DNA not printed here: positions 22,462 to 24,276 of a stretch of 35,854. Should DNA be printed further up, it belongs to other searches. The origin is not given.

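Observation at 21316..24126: Dlt-like aminoacyl loading pair without DltB/DltD, followed directly by a KAS III-like enzyme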

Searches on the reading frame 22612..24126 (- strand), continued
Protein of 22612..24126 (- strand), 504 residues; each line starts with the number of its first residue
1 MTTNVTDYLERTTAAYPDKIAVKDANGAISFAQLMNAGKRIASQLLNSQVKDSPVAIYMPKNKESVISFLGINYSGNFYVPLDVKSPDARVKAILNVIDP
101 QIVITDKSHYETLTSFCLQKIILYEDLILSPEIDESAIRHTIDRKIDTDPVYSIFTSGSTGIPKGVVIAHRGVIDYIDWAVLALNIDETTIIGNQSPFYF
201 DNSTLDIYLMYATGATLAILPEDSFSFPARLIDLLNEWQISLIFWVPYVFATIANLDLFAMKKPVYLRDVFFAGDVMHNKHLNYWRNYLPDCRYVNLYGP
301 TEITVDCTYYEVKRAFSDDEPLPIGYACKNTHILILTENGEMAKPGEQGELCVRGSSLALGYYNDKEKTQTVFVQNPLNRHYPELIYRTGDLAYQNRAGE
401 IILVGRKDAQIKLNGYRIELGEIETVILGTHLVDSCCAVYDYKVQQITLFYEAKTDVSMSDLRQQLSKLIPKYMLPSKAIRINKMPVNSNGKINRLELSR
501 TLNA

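Call 23: find_related_loci(query=A1, collection=genome_contigs, flank=10000)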
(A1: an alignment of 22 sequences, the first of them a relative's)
Query A1 (504 aa) in genome_contigs; peptide patterns used: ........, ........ (x = any residue, [..] = any of these).
600 stretches matched a pattern (row limit reached: there are more); 597 encode a relative of the query (tblastn E <= 1e-3); the best 80 are kept; 80 distinct loci.
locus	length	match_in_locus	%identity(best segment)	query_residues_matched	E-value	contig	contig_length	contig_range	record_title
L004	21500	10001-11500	58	1-502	0e+0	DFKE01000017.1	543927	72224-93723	MAG TPA_asm: Bacteroidales bacterium UBA3653 UBA3653_contig_88, whole genome shotgun sequence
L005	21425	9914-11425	58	1-504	0e+0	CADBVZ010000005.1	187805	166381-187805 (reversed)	MAG: uncultured Prevotella sp. isolate RUG14357 genome assembly, contig: RUG14357_asm_5, whole genome shotgun sequence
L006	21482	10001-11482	58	1-495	0e+0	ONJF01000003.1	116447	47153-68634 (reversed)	uncultured Bacteroidales bacterium isolate RUG358 genome assembly, contig: scaffold_39, whole genome shotgun sequence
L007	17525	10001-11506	58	1-503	0e+0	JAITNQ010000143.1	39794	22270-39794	MAG: Candidatus Symbiothrix sp. isolate Po218_bin22 k119_4687457, whole genome shotgun sequence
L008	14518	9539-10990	59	4-495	0e+0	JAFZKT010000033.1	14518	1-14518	MAG: Bacteroidales bacterium isolate RGIG7856 Water_buffalos_Reticulum-4__c263993, whole genome shotgun sequence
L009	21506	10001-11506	57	1-504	0e+0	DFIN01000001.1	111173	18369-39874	MAG TPA_asm: Bacteroidales bacterium UBA3696 UBA3696_contig_5403, whole genome shotgun sequence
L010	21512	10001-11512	56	1-504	0e+0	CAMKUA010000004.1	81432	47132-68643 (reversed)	MAG: uncultured Prevotella sp. isolate SRR12081296_bin.92_metaWRAP_v1.3_MAG genome assembly, contig: ERZ12289772.273, wh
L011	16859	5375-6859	57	1-495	0e+0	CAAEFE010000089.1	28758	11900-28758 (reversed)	MAG TPA_asm: uncultured Bacteroides sp., isolate HGM04659, WGS project CAAEFE010000000 data, contig: ERS473029_19_k99_21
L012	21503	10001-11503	55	4-504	0e+0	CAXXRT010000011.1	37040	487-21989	MAG: Marinifilaceae bacterium isolate 33d5628b-5a91-4dd6-8f06-1354c736e2d9 genome assembly, contig: contig_11, whole gen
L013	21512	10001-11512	54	1-503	0e+0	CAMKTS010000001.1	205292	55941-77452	MAG: uncultured Prevotella sp. isolate SRR12081303_bin.51_metaWRAP_v1.3_MAG genome assembly, contig: ERZ12289767.52, who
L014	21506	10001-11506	54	1-498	3e-174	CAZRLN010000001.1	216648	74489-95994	MAG TPA_asm: uncultured Veillonellaceae bacterium isolate SRP216815_co1_133 genome assembly, contig: NODE_66_length_2166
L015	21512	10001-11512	52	1-502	6e-171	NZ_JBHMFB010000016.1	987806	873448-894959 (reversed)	Flavobacterium paronense strain CECT 8460 GCM70011009_24, whole genome shotgun sequence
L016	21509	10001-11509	51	1-503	4e-169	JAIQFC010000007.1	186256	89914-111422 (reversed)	MAG: Terriglobia bacterium isolate SRVP_7 SR-VP_26_10_2019_B_40cm_scaffold_69, whole genome shotgun sequence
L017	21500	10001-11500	51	1-498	3e-166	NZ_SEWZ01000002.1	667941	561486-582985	Aquirufa antheringensis strain 30S-ANTBAC 30S-ANTBAC_Contig02, whole genome shotgun sequence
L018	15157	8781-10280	51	1-502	5e-163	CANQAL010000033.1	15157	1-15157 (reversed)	MAG: Candidatus Gastranaerophilales bacterium isolate Lapin-004__bin44 genome assembly, contig: Lapin-004__NODE_5126_len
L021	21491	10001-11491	53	1-495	8e-169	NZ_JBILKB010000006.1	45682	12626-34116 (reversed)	MAG: Flavobacterium sp. isolate ME2017-06-20_3300042352_group7_bin86 Rohwer_bin905_scaffold_88_c1, whole genome shotgun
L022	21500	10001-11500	50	4-503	4e-162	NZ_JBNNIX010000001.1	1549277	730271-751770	Paenisporosarcina sp. NPDC076907 NPDC076907_70_G12.ctg-0001, whole genome shotgun sequence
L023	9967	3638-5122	47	1-499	5e-161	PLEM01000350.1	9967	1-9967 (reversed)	MAG: Bryobacterales bacterium isolate fen_235 73.20111000_E3D.16_contig_47661, whole genome shotgun sequence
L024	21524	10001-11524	49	1-503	5e-158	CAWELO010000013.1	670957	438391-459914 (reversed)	MAG: uncultured Verrucomicrobiae bacterium isolate MFD05705.bin.1.195 genome assembly, contig: contig_39449, whole genom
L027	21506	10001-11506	50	1-503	1e-156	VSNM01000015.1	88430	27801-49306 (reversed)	MAG: Lachnospiraceae bacterium isolate S9762_S14_bin.4 S9762_S14_S9762_S14_bin.4_contig_15, whole genome shotgun sequenc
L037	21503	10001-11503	48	1-502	7e-153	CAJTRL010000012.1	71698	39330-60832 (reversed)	MAG TPA_asm: uncultured Lachnospiraceae bacterium isolate MGBC110096 genome assembly, contig: MGBC110096.12, whole genom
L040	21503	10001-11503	48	1-502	4e-152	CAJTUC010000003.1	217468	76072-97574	MAG TPA_asm: uncultured Lachnospiraceae bacterium isolate MGBC114200 genome assembly, contig: MGBC114200.3, whole genome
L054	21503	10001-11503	47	1-502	4e-149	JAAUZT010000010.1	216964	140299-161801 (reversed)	MAG: Lachnospiraceae bacterium isolate Mgla_MAG_28-bin_2 c_000000036154, whole genome shotgun sequence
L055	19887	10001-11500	47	1-501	6e-149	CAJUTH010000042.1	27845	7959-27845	MAG TPA_asm: uncultured Dorea sp. isolate MGBC166213 genome assembly, contig: MGBC166213.42, whole genome shotgun sequen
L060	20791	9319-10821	48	1-502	5e-148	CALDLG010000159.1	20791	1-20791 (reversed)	MAG TPA_asm: uncultured Lachnospiraceae bacterium isolate DRR014734_bin.13_CONCOCT_v1.1_MAG genome assembly, contig: ERZ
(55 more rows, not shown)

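Call 29: search_protein_families(library=pfam, proteins=[L040:11553-12416:+, L037:12513-13748:+, L055:6435-7628:+, L060:10895-11836:+, L004:12286-14010:+, L004:14437-15165:+, L017:11519-12370:+, L003:11508-12326:+, L006:11515-12576:+, L001:11539-12639:+], max_evalue=0.01)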
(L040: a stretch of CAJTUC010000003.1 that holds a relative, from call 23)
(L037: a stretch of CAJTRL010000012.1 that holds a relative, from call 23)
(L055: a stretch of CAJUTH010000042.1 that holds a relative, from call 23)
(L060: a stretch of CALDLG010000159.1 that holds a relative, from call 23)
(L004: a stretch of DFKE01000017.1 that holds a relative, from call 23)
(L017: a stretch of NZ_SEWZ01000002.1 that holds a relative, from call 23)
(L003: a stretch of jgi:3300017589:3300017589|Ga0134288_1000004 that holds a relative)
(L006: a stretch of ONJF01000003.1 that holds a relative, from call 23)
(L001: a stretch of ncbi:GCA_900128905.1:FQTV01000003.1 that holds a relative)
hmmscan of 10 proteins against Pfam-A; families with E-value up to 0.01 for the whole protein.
L040:11553-12416:+ (287 aa): 1 family
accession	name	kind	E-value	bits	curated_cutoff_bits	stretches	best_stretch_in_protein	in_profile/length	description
PF00551.24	Formyl_trans_N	-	9.9e-23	81.3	26.1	1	16-179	24-179/181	Formyl transferase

L037:12513-13748:+ (411 aa): 0 families

L055:6435-7628:+ (397 aa): 3 families
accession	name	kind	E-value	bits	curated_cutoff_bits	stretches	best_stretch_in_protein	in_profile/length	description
PF02784.22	Orn_Arg_deC_N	-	1.1e-19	71.2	23.4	1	25-253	4-247/247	Pyridoxal-dependent decarboxylase, pyridoxal binding domain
PF00278.28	Orn_DAP_Arg_deC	-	1.1e-11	45.3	23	1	108-356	5-95/95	Pyridoxal-dependent decarboxylase, C-terminal sheet domain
PF01168.26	Ala_racemase_N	-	1.4e-06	28.6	24.1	1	41-198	20-184/220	Alanine racemase, N-terminal domain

L060:10895-11836:+ (313 aa): 1 family
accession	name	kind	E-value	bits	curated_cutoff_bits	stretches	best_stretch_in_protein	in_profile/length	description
PF00551.24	Formyl_trans_N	-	3.8e-22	79.4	26.1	1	47-177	51-179/181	Formyl transferase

L004:12286-14010:+ (574 aa): 3 families
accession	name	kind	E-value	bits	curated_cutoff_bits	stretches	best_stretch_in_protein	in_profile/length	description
PF21211.3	FkbH_N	-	8.5e-84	280.7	27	1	23-216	1-192/192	FkbH, N-terminal domain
PF12689.13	Acid_PPase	-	0.0072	16.6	27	0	226-353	6-149/169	Acid Phosphatase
PF13419.12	HAD_2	-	0.0092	16.5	23.8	0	257-295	79-117/178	Haloacid dehalogenase-like hydrolase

L004:14437-15165:+ (242 aa): 4 families
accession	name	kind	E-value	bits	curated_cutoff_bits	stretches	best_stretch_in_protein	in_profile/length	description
PF00106.31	adh_short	-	1.3e-27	97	26.6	1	3-191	3-189/195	short chain dehydrogenase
PF13561.12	adh_short_C2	-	5.2e-25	88.8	27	1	10-231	6-227/236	Enoyl-(Acyl carrier protein) reductase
PF08659.16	KR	-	0.0012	19.3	22.6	1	3-85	3-90/180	KR domain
PF01370.27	Epimerase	-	0.0057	16.5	20.9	0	3-171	1-163/240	NAD dependent epimerase/dehydratase family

L017:11519-12370:+ (283 aa): 2 families
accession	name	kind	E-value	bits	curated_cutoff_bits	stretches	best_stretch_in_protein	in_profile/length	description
PF00551.24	Formyl_trans_N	-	6.6e-32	111.2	26.1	1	3-173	3-180/181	Formyl transferase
PF02911.23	Formyl_trans_C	-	0.00042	20.9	21.1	1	197-268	1-77/100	Formyl transferase, C-terminal domain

L003:11508-12326:+ (272 aa): 3 families
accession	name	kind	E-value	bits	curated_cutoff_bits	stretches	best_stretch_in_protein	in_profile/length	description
PF00583.31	Acetyltransf_1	-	9.1e-09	36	20.7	1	175-258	28-116/116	Acetyltransferase (GNAT) family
PF13508.13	Acetyltransf_7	-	2.2e-08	34.8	27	1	180-259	3-83/84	Acetyltransferase (GNAT) domain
PF13673.13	Acetyltransf_10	-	7.6e-07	29.6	23.6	1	158-260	11-109/128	Acetyltransferase (GNAT) domain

L006:11515-12576:+ (353 aa): 6 families
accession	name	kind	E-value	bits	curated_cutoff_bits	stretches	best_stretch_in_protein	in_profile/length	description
PF13508.13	Acetyltransf_7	-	4.7e-09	36.9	27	1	176-256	2-83/84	Acetyltransferase (GNAT) domain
PF00583.31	Acetyltransf_1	-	7e-09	36.4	20.7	1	159-255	14-116/116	Acetyltransferase (GNAT) family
PF13673.13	Acetyltransf_10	-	0.00022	21.7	23.6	1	157-257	13-109/128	Acetyltransferase (GNAT) domain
PF13527.13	Acetyltransf_9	-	0.0028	18.1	25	0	137-240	1-112/127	Acetyltransferase (GNAT) domain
PF14542.12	Acetyltransf_CG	-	0.0038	17.8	30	1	184-232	6-56/80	GCN5-related N-acetyl-transferase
PF00550.31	PP-binding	-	0.0059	17.3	20.8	0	297-332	20-54/67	Phosphopantetheine attachment site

L001:11539-12639:+ (366 aa): 2 families
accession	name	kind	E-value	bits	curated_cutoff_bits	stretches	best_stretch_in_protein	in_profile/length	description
PF00551.24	Formyl_trans_N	-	4.4e-30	105.2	26.1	1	8-177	3-179/181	Formyl transferase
PF00550.31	PP-binding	-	0.00028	21.5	20.8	1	303-357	14-65/67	Phosphopantetheine attachment site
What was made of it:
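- u253::CP2 fusions (L006, L021) and a formyltransferase::CP2 fusion (L001) exist (call 29).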

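Call 31: search_protein_families(library=pfam, proteins=[L040:12675-14249:+, L040:7092-8873:+, L040:14478-15578:+, L027:12668-13414:+, L027:14200-15279:+, L022:9173-9934:+, L022:13565-14260:+, L022:8531-8767:+, L022:8898-9134:+, L054:8870-9997:+], max_evalue=0.01)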
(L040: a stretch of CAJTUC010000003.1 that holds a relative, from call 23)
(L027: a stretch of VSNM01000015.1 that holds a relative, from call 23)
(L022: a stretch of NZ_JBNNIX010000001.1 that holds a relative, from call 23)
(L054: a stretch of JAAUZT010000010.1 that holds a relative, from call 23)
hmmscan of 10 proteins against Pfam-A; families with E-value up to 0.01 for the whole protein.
L040:12675-14249:+ (524 aa): 1 family
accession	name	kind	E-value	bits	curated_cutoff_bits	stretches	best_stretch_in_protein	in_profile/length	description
PF03062.24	MBOAT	-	1.3e-13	51.3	27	1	166-318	79-250/337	MBOAT, membrane-bound O-acyltransferase family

L040:7092-8873:+ (593 aa): 1 family
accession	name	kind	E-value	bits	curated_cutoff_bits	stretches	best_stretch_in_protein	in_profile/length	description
PF19484.4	DUF6020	-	3.5e-28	98.7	28.3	1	158-570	183-587/604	Family of unknown function (DUF6020)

L040:14478-15578:+ (366 aa): 6 families
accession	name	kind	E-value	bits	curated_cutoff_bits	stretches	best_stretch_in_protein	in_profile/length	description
PF00534.26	Glycos_transf_1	-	1.7e-29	103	26.4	1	180-342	11-171/172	Glycosyl transferases group 1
PF13692.12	Glyco_trans_1_4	-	2.1e-27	96.6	27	1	185-328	2-141/142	Glycosyl transferases group 1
PF13439.12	Glyco_transf_4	-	4.9e-13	49.9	28.5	1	14-172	2-168/170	Glycosyltransferase Family 4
PF20706.3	GT4-conflict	-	5.8e-08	32.5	26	1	178-291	191-311/385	Family 4 Glycosyltransferase in conflict systems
PF13579.12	Glyco_trans_4_4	-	4e-06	27.7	29.7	1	14-158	1-145/158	Glycosyl transferase 4-like domain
PF13477.12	Glyco_trans_4_2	-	0.0016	19.1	23.4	1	17-117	10-106/139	Glycosyl transferase 4-like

L027:12668-13414:+ (248 aa): 5 families
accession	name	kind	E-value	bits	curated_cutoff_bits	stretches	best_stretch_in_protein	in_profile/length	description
PF13561.12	adh_short_C2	-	9.2e-47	160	27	1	11-244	1-234/236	Enoyl-(Acyl carrier protein) reductase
PF00106.31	adh_short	-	7.1e-44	150.1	26.6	1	5-198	1-192/195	short chain dehydrogenase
PF08659.16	KR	-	1.9e-11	44.7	22.6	1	7-164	3-158/180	KR domain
PF01370.27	Epimerase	-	0.0011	18.8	20.9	1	7-166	1-123/240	NAD dependent epimerase/dehydratase family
PF13460.12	NAD_binding_10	-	0.0058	17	27.2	0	11-75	1-59/184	NAD(P)H-binding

L027:14200-15279:+ (359 aa): 3 families
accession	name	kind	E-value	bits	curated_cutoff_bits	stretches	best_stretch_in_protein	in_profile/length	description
PF02779.29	Transket_pyr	-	1e-27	97.4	27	1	53-207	7-167/174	Transketolase, pyrimidine binding domain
PF02780.25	Transketolase_C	-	1e-25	90.5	25.9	1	226-345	1-119/124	Transketolase, C-terminal domain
PF22613.1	Transketolase_C_1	-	3.3e-05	24.5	27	1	233-275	10-52/113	Transketolase-like TK C-terminal domain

L022:9173-9934:+ (253 aa): 5 families
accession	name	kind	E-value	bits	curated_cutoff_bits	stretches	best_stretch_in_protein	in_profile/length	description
PF13561.12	adh_short_C2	-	1.7e-47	162.4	27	1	21-250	1-234/236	Enoyl-(Acyl carrier protein) reductase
PF00106.31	adh_short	-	3.3e-42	144.6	26.6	1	16-203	2-192/195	short chain dehydrogenase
PF08659.16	KR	-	2.1e-12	47.7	22.6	1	17-170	3-159/180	KR domain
PF01370.27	Epimerase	-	4.8e-06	26.6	20.9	1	17-173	1-155/240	NAD dependent epimerase/dehydratase family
PF02719.21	Polysacc_synt_2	-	1.5e-05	24.8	20.2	1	17-188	1-166/293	Polysaccharide biosynthesis protein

L022:13565-14260:+ (231 aa): 2 families
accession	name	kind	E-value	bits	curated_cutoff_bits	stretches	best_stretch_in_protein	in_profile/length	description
PF00753.33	Lactamase_B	-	2.7e-12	47.5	22.7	1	29-195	7-173/196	Metallo-beta-lactamase superfamily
PF12706.13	Lactamase_B_2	-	0.00019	21.6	27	1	41-99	4-71/200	Beta-lactamase superfamily domain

L022:8531-8767:+ (78 aa): 1 family
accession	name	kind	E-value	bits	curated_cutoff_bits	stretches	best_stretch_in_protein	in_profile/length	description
PF00550.31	PP-binding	-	0.0023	18.6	20.8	1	38-71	29-62/67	Phosphopantetheine attachment site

L022:8898-9134:+ (78 aa): 1 family
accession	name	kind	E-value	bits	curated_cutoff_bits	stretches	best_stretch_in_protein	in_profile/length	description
PF00550.31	PP-binding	-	0.0045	17.7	20.8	1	13-71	5-62/67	Phosphopantetheine attachment site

L054:8870-9997:+ (375 aa): 1 family
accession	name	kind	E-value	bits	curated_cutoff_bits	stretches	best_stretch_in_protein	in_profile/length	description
PF04914.18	DltD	-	0.001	19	22.7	0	283-357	261-330/348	DltD protein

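Call 33: find_encoding_contigs(protein=P0002, flank=10000, max_places=2)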
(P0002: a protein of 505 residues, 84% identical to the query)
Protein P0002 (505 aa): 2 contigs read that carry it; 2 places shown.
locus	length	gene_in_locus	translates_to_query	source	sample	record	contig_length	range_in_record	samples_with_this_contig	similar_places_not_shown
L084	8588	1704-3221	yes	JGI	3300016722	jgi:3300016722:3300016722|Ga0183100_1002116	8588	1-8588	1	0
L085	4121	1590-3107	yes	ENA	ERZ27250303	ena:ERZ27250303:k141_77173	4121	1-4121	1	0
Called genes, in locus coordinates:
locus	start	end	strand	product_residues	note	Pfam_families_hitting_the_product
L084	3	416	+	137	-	?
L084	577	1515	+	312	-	-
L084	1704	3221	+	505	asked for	PF00501:AMP-binding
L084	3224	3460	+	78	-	-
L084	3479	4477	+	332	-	PF00195:Chal_sti_synt_N (weak), PF08545:ACP_syn_III, PF08541:ACP_syn_III_C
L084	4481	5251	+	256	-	-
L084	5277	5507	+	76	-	-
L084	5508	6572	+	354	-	PF08545:ACP_syn_III, PF08541:ACP_syn_III_C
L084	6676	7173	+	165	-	-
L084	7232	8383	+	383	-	PF02655:ATP-grasp_3, PF07478:Dala_Dala_lig_C (faint), PF13535:ATP-grasp_4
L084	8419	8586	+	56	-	?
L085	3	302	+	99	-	?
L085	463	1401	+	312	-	-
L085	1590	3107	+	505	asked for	PF00501:AMP-binding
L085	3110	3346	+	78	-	-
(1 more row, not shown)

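Call 34: find_encoding_contigs(protein=P0006, flank=10000, max_places=2)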
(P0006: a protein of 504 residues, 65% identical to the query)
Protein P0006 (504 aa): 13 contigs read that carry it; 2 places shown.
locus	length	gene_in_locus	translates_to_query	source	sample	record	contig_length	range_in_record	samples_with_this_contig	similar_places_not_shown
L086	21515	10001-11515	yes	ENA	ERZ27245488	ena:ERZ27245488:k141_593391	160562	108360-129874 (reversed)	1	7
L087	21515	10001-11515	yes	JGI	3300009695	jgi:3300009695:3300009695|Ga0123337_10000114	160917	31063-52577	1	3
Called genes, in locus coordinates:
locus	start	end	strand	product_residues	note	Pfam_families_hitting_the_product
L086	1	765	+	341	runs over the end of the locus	PF13692:Glyco_trans_1_4 (weak)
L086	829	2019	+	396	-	PF00534:Glycos_transf_1, PF13692:Glyco_trans_1_4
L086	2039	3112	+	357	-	PF26337:Gtf3_C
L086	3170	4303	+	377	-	PF01370:Epimerase, PF14667:Polysacc_synt_C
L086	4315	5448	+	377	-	PF02350:Epimerase_2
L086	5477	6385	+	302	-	-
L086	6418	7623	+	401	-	PF00534:Glycos_transf_1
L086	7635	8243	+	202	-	PF02397:Bac_transf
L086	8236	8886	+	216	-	PF17836:PglD_N, PF00132:Hexapep (weak)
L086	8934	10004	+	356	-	PF04339:FemAB_like (weak), PF02388:FemAB (faint), PF13480:Acetyltransf_6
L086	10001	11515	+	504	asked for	PF00501:AMP-binding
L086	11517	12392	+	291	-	PF00551:Formyl_trans_N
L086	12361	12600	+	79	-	PF00550:PP-binding (weak)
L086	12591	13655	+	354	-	PF08545:ACP_syn_III, PF08541:ACP_syn_III_C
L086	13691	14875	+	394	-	PF01041:DegT_DnrJ_EryC1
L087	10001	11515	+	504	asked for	PF00501:AMP-binding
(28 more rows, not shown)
